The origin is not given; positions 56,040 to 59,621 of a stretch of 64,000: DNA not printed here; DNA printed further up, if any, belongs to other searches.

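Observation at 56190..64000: Propeller-sensor PP2C phosphatase divergently paired with a giant GloVer-repeat surface protein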

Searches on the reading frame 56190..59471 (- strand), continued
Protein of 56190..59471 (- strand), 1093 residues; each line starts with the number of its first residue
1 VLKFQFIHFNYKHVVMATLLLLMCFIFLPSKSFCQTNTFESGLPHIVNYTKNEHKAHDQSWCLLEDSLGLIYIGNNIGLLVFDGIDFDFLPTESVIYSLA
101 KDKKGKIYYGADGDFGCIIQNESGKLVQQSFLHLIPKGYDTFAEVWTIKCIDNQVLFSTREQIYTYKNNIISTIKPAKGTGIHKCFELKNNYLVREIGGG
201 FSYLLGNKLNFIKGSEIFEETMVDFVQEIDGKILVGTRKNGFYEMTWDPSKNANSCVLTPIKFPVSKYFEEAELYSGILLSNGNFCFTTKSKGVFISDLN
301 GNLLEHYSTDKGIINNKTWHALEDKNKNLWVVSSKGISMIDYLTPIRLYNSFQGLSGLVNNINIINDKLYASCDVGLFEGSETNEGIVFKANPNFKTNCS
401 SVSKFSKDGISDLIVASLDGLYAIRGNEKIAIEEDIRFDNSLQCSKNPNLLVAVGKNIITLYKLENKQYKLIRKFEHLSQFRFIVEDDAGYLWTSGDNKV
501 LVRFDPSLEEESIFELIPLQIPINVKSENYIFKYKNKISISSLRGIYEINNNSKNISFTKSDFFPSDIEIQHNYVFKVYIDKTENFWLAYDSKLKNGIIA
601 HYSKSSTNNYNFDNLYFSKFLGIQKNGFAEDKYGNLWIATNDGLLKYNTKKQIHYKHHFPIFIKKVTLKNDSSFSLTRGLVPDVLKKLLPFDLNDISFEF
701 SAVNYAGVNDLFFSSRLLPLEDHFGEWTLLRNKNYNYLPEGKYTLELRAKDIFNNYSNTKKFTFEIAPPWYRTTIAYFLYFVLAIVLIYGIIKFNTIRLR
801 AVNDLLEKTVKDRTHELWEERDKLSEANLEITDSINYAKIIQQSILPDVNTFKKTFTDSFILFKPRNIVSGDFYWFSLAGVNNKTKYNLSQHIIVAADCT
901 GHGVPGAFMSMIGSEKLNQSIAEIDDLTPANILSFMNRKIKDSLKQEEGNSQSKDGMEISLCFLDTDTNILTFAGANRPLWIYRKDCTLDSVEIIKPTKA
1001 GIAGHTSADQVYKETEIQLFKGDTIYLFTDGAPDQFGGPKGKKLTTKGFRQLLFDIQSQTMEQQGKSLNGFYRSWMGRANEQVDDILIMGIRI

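Call 47: find_homologous_proteins(query=A3, max_evalue=0.00001)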
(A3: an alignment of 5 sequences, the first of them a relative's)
Query A3 (5 sequences) (123 aa, profile of the alignment): 7998 proteins with E <= 0.00001 among 8000 candidates; the best 120 are listed.
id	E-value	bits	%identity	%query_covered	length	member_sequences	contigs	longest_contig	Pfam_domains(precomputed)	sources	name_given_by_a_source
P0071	4.0e-54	200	34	99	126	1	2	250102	PF09345.16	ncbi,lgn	-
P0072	7.4e-53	196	33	99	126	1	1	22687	PF09345.16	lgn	-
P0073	1.3e-52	195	34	99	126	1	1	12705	PF09345.16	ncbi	ncbi:MAG: DUF1987 domain-containing protein [Bacteroidia bacterium]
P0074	1.5e-52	195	35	99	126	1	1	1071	PF09345.16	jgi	jgi:hypothetical protein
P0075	1.6e-52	194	34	99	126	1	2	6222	PF09345.16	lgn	-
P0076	2.4e-52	194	35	99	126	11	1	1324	PF09345.16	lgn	-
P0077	2.5e-52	194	35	99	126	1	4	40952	PF09345.16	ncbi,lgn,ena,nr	ncbi:MAG: DUF1987 domain-containing protein [Bacteroidetes bacterium]|nr:DUF1987 domain-containing p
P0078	2.6e-52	194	34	99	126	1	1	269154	PF09345.16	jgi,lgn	jgi:hypothetical protein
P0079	2.6e-52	194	35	99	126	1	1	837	PF09345.16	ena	-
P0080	2.9e-52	194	34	99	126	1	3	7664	PF09345.16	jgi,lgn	jgi:hypothetical protein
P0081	3.1e-52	194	34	99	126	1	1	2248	PF09345.16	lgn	-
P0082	3.6e-52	193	34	99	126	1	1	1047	PF09345.16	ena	-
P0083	3.7e-52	193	33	99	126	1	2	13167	PF09345.16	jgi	jgi:hypothetical protein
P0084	3.7e-52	193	34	100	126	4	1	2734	PF09345.16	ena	-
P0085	3.9e-52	193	35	100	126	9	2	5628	PF09345.16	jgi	jgi:hypothetical protein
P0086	4.1e-52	193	34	100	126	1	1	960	PF09345.16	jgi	jgi:hypothetical protein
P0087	4.4e-52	193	34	99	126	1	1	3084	PF09345.16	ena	-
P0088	4.8e-52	193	34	99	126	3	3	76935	PF09345.16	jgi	jgi:hypothetical protein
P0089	5.7e-52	193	-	-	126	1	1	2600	PF09345.16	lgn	-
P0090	5.8e-52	193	35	99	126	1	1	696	PF09345.16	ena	-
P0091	6.1e-52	193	-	-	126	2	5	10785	PF09345.16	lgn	-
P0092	6.2e-52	193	33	99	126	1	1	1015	PF09345.16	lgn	-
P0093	6.8e-52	192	33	99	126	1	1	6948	PF09345.16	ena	-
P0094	7.1e-52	192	33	99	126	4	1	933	PF09345.16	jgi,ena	-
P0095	7.8e-52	192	33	99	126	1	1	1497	PF09345.16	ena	-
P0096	9.7e-52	192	33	99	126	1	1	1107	PF09345.16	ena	-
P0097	1.1e-51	192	32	99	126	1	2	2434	PF09345.16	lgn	-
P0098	1.1e-51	192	-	-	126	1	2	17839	PF09345.16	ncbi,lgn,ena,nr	ncbi:MAG: hypothetical protein FD123_4319 [Bacteroidetes bacterium]|nr:MAG: hypothetical protein FD1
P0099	1.1e-51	192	33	99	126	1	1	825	PF09345.16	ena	-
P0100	1.4e-51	191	34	99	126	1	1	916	PF09345.16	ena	-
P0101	1.5e-51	191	35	99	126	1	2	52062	PF09345.16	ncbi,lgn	-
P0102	1.5e-51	191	35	99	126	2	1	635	PF09345.16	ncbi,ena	-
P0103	1.7e-51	191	33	99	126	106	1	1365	PF09345.16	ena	-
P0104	1.9e-51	191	-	-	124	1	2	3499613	PF09345.16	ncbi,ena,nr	ncbi:MAG: DUF1987 domain-containing protein [Bacteroidales bacterium]|nr:MAG: DUF1987 domain-contain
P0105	1.9e-51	191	33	99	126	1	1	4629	PF09345.16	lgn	-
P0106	2.3e-51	191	33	99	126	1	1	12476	PF09345.16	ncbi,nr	ncbi:MAG TPA: DUF1987 domain-containing protein [Bacteroidia bacterium]|nr:DUF1987 domain-containing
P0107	2.3e-51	191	33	99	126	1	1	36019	PF09345.16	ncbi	-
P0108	2.4e-51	191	-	-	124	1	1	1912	PF09345.16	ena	-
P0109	2.5e-51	191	33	99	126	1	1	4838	PF09345.16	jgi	-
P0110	2.7e-51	191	32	100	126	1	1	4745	PF09345.16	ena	-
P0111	3.0e-51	190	33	100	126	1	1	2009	PF09345.16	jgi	jgi:hypothetical protein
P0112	3.1e-51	190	40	100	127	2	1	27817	PF09345.16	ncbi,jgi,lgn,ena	-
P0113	3.2e-51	190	-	-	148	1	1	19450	PF09345.16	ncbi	-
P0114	3.2e-51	190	36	99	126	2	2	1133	PF09345.16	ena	-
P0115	3.2e-51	190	35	100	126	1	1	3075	PF09345.16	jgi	jgi:hypothetical protein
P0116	3.3e-51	190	37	99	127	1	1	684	PF09345.16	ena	-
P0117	3.3e-51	190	34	100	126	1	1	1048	PF09345.16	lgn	-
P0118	3.5e-51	190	33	100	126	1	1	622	PF09345.16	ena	-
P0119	3.8e-51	190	33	99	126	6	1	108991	PF09345.16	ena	-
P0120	3.8e-51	190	32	100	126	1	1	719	PF09345.16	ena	-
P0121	3.9e-51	190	34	100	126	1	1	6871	PF09345.16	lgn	-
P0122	4.1e-51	190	34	99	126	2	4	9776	PF09345.16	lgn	-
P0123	4.1e-51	190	35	99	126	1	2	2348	PF09345.16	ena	-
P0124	4.5e-51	190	34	100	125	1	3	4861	PF09345.16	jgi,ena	-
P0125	4.6e-51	190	34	100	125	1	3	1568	PF09345.16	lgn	-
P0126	4.7e-51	190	-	-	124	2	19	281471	PF09345.16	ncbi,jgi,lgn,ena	jgi:hypothetical protein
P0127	4.7e-51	190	35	99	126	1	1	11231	PF09345.16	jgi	jgi:SiaC family regulatory phosphoprotein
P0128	4.7e-51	190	35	100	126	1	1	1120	PF09345.16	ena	-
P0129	4.8e-51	190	-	-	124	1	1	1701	PF09345.16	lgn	-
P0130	5.4e-51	190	34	100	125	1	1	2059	PF09345.16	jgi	jgi:hypothetical protein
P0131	5.5e-51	189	34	100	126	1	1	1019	PF09345.16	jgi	jgi:hypothetical protein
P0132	5.6e-51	189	-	-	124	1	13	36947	PF09345.16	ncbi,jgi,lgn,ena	-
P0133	5.6e-51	189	-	-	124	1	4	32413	PF09345.16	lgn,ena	-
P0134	5.7e-51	189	33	99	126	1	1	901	PF09345.16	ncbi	-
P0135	5.8e-51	189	34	100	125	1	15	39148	PF09345.16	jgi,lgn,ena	jgi:Domain of unknown function (DUF1987).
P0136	6.5e-51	189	33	100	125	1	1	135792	PF09345.16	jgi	jgi:hypothetical protein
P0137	7.1e-51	189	36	99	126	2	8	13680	PF09345.16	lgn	-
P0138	7.7e-51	189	36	100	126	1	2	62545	PF09345.16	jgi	jgi:hypothetical protein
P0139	7.9e-51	189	33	99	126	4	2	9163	PF09345.16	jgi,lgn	jgi:hypothetical protein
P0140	7.9e-51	189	33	99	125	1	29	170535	PF09345.16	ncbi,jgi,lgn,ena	jgi:hypothetical protein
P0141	7.9e-51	189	-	-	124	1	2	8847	PF09345.16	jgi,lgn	-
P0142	7.9e-51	189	33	99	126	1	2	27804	PF09345.16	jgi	jgi:hypothetical protein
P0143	8.8e-51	189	34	99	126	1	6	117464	PF09345.16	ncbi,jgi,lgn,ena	-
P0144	8.9e-51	189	-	-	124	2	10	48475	PF09345.16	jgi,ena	jgi:hypothetical protein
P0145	9.7e-51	189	33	99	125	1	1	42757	PF09345.16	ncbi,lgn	-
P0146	9.8e-51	189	-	-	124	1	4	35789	PF09345.16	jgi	jgi:hypothetical protein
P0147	9.9e-51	189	33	99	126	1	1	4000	PF09345.16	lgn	-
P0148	1.0e-50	189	35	100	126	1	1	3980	PF09345.16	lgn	-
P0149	1.0e-50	189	33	99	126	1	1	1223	PF09345.16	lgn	-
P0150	1.1e-50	189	33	99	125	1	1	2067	PF09345.16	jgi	-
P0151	1.1e-50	189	33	100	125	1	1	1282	PF09345.16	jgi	-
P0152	1.1e-50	189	35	100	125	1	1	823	PF09345.16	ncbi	-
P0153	1.1e-50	189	32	100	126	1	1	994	PF09345.16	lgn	-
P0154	1.1e-50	189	34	100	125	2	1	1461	PF09345.16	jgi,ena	-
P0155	1.1e-50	188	33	99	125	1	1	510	PF09345.16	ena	-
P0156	1.1e-50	188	-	-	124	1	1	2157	PF09345.16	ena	-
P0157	1.2e-50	188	33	99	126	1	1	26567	PF09345.16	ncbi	-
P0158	1.2e-50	188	32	100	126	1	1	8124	PF09345.16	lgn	-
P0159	1.2e-50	188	34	100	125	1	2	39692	PF09345.16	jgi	jgi:hypothetical protein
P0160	1.2e-50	188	-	-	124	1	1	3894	PF09345.16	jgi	-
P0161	1.2e-50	188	36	100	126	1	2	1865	PF09345.16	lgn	-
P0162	1.2e-50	188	33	99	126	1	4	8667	PF09345.16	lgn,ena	-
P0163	1.3e-50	188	-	-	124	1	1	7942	PF09345.16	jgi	jgi:hypothetical protein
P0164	1.3e-50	188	35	99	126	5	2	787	PF09345.16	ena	-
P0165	1.3e-50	188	33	99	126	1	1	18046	PF09345.16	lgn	-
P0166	1.3e-50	188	33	99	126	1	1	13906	PF09345.16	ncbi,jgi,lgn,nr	ncbi:MAG TPA: DUF1987 domain-containing protein [Bacteroidia bacterium]|jgi:hypothetical protein|nr:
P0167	1.4e-50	188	32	100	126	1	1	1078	PF09345.16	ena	-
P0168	1.4e-50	188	33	100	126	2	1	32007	PF09345.16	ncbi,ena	-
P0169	1.4e-50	188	33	99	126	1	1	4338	PF09345.16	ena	-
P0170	1.4e-50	188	34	99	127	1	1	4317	PF09345.16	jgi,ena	-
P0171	1.4e-50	188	-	-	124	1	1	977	PF09345.16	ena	-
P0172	1.4e-50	188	33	99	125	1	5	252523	PF09345.16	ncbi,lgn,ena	-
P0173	1.4e-50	188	33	99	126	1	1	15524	PF09345.16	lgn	-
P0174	1.4e-50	188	33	100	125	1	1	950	PF09345.16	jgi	jgi:hypothetical protein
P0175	1.5e-50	188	33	99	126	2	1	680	PF09345.16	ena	-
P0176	1.5e-50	188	33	99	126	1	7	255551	PF09345.16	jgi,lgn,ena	-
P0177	1.5e-50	188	34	100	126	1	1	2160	PF09345.16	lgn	-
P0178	1.5e-50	188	33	100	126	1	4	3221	PF09345.16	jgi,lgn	-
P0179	1.6e-50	188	35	100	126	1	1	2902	PF09345.16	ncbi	-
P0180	1.6e-50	188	32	100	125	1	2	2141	PF09345.16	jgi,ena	-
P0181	1.6e-50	188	33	99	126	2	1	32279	PF09345.16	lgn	-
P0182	1.7e-50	188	-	-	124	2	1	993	PF09345.16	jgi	jgi:hypothetical protein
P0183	1.7e-50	188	33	99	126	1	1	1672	PF09345.16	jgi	jgi:hypothetical protein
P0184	1.7e-50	188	-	-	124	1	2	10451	PF09345.16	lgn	-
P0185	1.8e-50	188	35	100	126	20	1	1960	PF09345.16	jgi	jgi:hypothetical protein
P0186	1.8e-50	188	32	100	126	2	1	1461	PF09345.16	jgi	jgi:hypothetical protein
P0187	1.9e-50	188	34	99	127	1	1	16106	PF09345.16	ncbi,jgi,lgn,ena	-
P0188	1.9e-50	188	34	100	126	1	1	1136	PF09345.16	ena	-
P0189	1.9e-50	188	35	100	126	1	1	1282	PF09345.16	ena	-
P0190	2.0e-50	188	32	100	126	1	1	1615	PF09345.16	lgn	-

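Call 51: search_protein_families(library=ncbifam, proteins=[L068:12293-12847:+, L031:15206-16315:-, L035:17903-18484:+, L042:16788-17366:+, L059:7859-8401:-, L067:2464-3039:-, L068:12878-13255:+, L035:14005-14355:+, L035:13195-13716:-, L035:9547-9951:-], max_evalue=0.001)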
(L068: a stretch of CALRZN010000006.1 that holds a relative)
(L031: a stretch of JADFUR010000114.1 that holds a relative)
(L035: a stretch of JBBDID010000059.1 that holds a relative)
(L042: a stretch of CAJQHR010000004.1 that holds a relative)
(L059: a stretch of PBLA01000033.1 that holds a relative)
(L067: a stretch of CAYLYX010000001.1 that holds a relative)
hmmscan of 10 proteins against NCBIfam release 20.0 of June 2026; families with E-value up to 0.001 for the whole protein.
L068:12293-12847:+ (185 aa): 4 families
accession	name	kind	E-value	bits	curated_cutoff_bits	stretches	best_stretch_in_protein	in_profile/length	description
NF038262.1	SiaB_fam_kinase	subfamily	2.8e-51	173.6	85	1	6-183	2-177/177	SiaB family protein kinase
NF038264.1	kinase_SiaB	equivalog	1e-25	90.5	225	1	4-183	1-176/176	biofilm regulation protein kinase SiaB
NF047703.1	slr1658_superfam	superfamily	0.00016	21.1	100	1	26-178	39-178/185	slr1658 superfamily regulator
NF052618.1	slr1658_cyano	equivalog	0.00025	20.7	200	1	26-181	42-185/191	slr1658 family protein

L031:15206-16315:- (370 aa): 2 families
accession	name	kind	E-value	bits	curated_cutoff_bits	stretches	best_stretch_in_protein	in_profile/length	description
NF038262.1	SiaB_fam_kinase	subfamily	2.9e-81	271.2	85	2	11-179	2-176/177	SiaB family protein kinase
NF038264.1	kinase_SiaB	equivalog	4.2e-36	124.4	225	2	44-178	36-174/176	biofilm regulation protein kinase SiaB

L035:17903-18484:+ (194 aa): 4 families
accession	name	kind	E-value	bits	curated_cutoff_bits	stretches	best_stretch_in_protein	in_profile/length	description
NF038262.1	SiaB_fam_kinase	subfamily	1.8e-34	118.8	85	1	24-186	7-175/177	SiaB family protein kinase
NF038264.1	kinase_SiaB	equivalog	1.9e-20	73.4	225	1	27-186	11-174/176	biofilm regulation protein kinase SiaB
NF052618.1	slr1658_cyano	equivalog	6.4e-06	25.9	200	1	85-185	87-184/191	slr1658 family protein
NF047703.1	slr1658_superfam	superfamily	0.00043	19.8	100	1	87-178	85-173/185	slr1658 superfamily regulator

L042:16788-17366:+ (193 aa): 2 families
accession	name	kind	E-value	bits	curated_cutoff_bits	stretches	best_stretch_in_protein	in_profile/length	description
NF038262.1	SiaB_fam_kinase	subfamily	9.3e-32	110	85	1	27-188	10-177/177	SiaB family protein kinase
NF038264.1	kinase_SiaB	equivalog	5e-18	65.5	225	1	28-188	12-176/176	biofilm regulation protein kinase SiaB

L059:7859-8401:- (181 aa): 4 families
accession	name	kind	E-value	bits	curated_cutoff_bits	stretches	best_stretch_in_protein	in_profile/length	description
NF038262.1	SiaB_fam_kinase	subfamily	6.5e-36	123.5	85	1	10-176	2-177/177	SiaB family protein kinase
NF038264.1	kinase_SiaB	equivalog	5.7e-16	58.8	225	1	20-175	13-175/176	biofilm regulation protein kinase SiaB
NF047703.1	slr1658_superfam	superfamily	3.1e-06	26.7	100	1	29-176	38-183/185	slr1658 superfamily regulator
NF052618.1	slr1658_cyano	equivalog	7.9e-06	25.6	200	1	50-178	66-189/191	slr1658 family protein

L067:2464-3039:- (192 aa): 4 families
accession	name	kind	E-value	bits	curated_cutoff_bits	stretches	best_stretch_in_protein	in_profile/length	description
NF038262.1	SiaB_fam_kinase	subfamily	1.7e-32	112.4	85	1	30-189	12-177/177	SiaB family protein kinase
NF038264.1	kinase_SiaB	equivalog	1.4e-15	57.5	225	1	35-188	18-175/176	biofilm regulation protein kinase SiaB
NF052618.1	slr1658_cyano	equivalog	1.2e-06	28.2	200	1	38-189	40-187/191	slr1658 family protein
NF047703.1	slr1658_superfam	superfamily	2.6e-05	23.7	100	1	39-182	38-176/185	slr1658 superfamily regulator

L068:12878-13255:+ (126 aa): 1 family
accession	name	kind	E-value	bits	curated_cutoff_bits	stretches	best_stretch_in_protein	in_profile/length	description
NF038265.1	phos_prot_SiaC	equivalog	1.3e-28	99.5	150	1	4-121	3-120/122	biofilm regulation phosphoprotein SiaC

L035:14005-14355:+ (117 aa): 1 family
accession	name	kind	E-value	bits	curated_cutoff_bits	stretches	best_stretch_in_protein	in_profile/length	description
TIGR01024.1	rplS_bact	equivalog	5e-44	149.1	90.7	1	3-114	2-113/114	50S ribosomal protein L19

L035:13195-13716:- (174 aa): 0 families

L035:9547-9951:- (135 aa): 0 families
